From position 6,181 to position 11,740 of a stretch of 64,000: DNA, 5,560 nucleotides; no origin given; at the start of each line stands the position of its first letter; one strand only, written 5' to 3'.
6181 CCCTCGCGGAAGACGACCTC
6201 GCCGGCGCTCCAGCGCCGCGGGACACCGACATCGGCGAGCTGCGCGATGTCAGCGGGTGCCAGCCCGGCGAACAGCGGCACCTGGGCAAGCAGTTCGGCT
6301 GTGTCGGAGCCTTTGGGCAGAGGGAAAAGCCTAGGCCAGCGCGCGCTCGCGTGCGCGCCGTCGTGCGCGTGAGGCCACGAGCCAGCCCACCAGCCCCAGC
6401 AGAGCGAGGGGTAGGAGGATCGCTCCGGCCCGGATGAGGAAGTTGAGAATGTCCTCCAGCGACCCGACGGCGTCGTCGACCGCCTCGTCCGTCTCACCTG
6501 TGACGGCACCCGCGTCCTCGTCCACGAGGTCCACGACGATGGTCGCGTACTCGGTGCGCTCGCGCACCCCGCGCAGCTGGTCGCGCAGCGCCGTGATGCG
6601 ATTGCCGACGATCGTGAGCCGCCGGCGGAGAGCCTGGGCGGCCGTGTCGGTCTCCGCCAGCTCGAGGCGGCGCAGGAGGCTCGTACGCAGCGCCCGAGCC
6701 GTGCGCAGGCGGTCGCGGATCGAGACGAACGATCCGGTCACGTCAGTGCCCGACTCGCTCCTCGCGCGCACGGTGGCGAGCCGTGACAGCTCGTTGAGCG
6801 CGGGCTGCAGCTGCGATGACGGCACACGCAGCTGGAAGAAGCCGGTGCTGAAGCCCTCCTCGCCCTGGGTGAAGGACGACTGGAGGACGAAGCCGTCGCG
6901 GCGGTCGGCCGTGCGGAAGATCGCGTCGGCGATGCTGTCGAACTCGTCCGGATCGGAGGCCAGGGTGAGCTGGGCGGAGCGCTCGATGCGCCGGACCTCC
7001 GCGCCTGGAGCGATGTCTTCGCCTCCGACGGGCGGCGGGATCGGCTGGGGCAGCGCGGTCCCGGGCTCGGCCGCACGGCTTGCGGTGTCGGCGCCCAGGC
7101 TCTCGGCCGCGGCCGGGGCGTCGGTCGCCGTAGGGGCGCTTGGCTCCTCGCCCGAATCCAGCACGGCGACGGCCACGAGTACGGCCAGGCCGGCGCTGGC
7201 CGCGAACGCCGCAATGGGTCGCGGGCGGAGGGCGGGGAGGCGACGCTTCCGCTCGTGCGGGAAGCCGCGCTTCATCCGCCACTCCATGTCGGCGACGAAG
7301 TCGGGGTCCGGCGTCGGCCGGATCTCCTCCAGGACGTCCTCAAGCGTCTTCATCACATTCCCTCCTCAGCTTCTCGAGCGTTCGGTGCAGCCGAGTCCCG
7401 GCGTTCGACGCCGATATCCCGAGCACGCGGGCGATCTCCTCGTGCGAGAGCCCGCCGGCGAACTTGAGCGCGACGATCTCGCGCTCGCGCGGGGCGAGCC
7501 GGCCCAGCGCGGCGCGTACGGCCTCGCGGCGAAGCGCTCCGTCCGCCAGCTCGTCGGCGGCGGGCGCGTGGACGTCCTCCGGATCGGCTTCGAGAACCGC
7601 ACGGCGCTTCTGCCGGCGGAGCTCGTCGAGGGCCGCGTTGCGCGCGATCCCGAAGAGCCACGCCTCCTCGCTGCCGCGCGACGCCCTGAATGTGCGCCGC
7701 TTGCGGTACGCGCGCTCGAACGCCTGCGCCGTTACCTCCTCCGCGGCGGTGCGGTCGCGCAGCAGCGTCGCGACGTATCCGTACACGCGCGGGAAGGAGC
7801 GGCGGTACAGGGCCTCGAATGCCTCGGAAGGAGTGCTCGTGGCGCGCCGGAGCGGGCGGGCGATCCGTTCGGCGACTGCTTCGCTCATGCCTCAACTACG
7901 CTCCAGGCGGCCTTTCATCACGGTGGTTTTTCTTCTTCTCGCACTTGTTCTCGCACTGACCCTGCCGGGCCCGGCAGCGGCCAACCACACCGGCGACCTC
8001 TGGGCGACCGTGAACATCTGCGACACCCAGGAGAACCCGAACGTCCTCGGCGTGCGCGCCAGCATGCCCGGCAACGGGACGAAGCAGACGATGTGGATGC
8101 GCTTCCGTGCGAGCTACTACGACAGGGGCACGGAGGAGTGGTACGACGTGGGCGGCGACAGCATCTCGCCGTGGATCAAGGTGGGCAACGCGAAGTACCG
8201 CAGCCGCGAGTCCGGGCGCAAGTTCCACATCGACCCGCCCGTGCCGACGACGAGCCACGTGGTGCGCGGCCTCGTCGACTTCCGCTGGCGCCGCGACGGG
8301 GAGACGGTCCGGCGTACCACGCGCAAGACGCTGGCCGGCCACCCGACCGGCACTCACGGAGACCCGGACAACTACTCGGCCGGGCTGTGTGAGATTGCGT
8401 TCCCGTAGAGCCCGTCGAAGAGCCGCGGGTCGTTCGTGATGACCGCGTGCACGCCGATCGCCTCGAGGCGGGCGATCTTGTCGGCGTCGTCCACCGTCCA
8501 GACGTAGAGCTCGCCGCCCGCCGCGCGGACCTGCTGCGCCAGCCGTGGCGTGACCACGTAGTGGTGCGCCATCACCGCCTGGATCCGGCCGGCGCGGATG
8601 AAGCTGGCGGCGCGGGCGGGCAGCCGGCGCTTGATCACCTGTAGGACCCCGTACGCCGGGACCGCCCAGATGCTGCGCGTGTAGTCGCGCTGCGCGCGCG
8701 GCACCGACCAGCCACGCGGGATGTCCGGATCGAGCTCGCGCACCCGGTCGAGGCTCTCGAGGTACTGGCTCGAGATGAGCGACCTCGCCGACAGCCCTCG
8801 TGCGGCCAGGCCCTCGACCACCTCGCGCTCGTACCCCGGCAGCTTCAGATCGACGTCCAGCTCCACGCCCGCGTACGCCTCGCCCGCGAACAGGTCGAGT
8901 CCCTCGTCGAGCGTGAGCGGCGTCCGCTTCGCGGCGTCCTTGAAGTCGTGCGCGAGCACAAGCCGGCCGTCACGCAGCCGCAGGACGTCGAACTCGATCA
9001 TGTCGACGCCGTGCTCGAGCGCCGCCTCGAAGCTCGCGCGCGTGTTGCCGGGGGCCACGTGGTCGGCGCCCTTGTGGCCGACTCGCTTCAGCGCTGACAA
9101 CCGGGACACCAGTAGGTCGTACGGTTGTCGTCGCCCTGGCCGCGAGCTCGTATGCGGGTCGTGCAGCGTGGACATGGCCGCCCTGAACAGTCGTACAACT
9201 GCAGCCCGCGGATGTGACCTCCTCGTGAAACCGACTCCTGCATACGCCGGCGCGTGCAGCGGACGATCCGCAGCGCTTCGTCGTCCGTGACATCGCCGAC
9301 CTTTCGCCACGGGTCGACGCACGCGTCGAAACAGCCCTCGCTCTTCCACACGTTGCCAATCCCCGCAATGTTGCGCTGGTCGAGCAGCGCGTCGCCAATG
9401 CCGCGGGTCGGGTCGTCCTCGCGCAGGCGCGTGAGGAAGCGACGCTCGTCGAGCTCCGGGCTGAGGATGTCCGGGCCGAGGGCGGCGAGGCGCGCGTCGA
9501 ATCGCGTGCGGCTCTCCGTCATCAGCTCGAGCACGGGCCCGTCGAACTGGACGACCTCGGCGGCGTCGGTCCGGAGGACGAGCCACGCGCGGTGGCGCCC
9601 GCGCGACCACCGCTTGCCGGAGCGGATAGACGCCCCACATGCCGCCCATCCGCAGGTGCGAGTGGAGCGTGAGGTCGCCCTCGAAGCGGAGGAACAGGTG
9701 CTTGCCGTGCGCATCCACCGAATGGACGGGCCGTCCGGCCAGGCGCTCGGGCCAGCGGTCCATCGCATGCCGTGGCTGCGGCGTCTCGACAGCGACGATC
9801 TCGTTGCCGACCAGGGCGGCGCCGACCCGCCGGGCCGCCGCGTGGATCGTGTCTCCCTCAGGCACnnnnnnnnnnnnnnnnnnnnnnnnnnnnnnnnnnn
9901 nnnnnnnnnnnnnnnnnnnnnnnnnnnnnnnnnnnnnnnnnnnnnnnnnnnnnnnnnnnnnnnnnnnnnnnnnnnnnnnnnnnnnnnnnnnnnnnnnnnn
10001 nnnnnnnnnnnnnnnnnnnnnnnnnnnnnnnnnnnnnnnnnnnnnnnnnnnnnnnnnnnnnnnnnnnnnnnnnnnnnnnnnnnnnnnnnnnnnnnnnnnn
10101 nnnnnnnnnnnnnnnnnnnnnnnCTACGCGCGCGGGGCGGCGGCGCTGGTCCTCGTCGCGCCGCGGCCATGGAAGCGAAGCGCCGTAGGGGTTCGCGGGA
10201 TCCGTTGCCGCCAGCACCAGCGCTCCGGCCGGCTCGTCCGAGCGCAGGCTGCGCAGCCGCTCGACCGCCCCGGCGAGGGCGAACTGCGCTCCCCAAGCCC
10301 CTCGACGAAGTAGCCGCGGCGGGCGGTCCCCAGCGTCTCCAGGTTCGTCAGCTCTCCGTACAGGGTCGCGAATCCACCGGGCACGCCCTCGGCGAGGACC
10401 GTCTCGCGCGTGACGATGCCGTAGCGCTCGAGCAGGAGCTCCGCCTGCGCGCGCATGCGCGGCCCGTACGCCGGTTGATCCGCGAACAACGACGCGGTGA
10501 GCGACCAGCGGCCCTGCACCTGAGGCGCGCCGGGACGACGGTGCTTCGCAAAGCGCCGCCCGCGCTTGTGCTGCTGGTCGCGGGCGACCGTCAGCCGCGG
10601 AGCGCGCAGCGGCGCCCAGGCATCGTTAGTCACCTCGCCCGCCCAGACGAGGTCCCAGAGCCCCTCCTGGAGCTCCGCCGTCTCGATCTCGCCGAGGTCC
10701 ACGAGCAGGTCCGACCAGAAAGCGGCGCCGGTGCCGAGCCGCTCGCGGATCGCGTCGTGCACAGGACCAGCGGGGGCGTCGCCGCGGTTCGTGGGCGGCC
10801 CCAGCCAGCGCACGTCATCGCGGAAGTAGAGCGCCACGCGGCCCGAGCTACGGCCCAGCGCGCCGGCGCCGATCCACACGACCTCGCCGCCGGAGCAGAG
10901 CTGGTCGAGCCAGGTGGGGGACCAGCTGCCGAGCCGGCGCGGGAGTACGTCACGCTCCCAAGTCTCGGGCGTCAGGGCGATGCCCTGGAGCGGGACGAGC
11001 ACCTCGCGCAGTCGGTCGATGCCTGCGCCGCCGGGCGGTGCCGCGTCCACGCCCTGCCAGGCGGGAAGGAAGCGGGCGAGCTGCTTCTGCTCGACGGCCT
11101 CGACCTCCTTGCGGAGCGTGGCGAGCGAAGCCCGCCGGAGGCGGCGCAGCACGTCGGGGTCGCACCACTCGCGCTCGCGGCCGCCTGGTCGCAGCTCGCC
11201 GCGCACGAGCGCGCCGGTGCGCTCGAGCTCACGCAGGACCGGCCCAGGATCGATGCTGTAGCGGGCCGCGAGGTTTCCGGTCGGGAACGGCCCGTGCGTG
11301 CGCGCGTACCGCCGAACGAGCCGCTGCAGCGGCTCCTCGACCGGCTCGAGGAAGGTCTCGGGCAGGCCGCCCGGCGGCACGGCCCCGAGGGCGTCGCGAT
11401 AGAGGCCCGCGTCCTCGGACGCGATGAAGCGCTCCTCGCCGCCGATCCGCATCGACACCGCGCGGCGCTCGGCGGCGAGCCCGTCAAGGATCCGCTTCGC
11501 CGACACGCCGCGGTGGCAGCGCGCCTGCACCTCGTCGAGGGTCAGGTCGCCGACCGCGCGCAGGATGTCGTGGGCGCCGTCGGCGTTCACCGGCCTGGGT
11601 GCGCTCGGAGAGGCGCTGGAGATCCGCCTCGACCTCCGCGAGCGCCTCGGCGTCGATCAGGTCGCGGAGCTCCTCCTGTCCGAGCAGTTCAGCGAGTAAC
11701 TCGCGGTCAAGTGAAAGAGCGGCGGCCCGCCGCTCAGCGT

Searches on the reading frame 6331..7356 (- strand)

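Call 33: search_protein_families(library=pfam, proteins=[window:6331-7356:-], max_evalue=0.0001)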
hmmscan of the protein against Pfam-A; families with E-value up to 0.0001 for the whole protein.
window:6331-7356:- (341 aa): 1 family
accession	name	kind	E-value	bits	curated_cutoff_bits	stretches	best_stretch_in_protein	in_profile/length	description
PF14257.11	DUF4349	-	4.6e-28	98.5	27.7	1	122-327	1-211/213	Domain of unknown function (DUF4349)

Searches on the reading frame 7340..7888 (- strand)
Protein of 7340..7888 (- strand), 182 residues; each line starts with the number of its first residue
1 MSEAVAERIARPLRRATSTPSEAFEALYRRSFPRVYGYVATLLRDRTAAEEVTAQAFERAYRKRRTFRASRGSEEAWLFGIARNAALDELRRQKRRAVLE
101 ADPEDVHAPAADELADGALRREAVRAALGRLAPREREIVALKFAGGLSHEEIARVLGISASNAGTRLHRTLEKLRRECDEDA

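Call 51: search_protein_families(library=pfam, proteins=[window:7340-7888:-], max_evalue=0.0001)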
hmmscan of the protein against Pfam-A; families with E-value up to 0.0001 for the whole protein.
window:7340-7888:- (182 aa): 4 families
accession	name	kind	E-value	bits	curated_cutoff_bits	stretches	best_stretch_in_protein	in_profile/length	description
PF04542.20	Sigma70_r2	-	2.3e-16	59.8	24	1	27-96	1-71/71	Sigma-70 region 2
PF08281.18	Sigma70_r4_2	-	4e-16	58.8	25.7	1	121-174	1-54/54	Sigma-70, region 4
PF04545.22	Sigma70_r4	-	4.3e-12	45.8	24.1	1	127-175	1-49/50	Sigma-70, region 4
PF07638.17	Sigma70_ECF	-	3.9e-06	27.3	21.1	1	18-178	13-183/185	ECF sigma factor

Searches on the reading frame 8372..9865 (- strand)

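Call 51: search_protein_families(library=pfam, proteins=[window:8372-9865:-], max_evalue=0.0001)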
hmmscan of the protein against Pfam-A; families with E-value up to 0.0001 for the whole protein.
window:8372-9865:- (497 aa): 2 families
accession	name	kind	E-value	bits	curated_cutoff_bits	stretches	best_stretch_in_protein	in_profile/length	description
PF03009.23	GDPD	-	7.9e-25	88.8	23.6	2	264-309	1-46/244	Glycerophosphoryl diester phosphodiesterase family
PF01149.29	Fapy_DNA_glyco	-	3.7e-13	50.6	25.5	1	1-86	1-85/117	Formamidopyrimidine-DNA glycosylase N-terminal domain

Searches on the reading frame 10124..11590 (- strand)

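Call 33: search_protein_families(library=pfam, proteins=[window:10124-11590:-], max_evalue=0.0001)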
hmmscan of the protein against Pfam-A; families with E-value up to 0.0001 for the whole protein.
window:10124-11590:- (488 aa): 3 families
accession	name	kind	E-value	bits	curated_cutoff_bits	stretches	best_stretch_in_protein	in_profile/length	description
PF23234.1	WH4_Lhr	-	4.6e-22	77.9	27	1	377-433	6-62/87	Large helicase-related protein, winged-helix domain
PF23235.1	WH3_Lhr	-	2.3e-13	50.7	27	1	169-259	4-92/95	Large helicase-related protein, winged-helix domain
PF23236.1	WH2_Lhr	-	1.8e-09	38.5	27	1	2-83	26-105/105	Large helicase-related protein, winged-helix domain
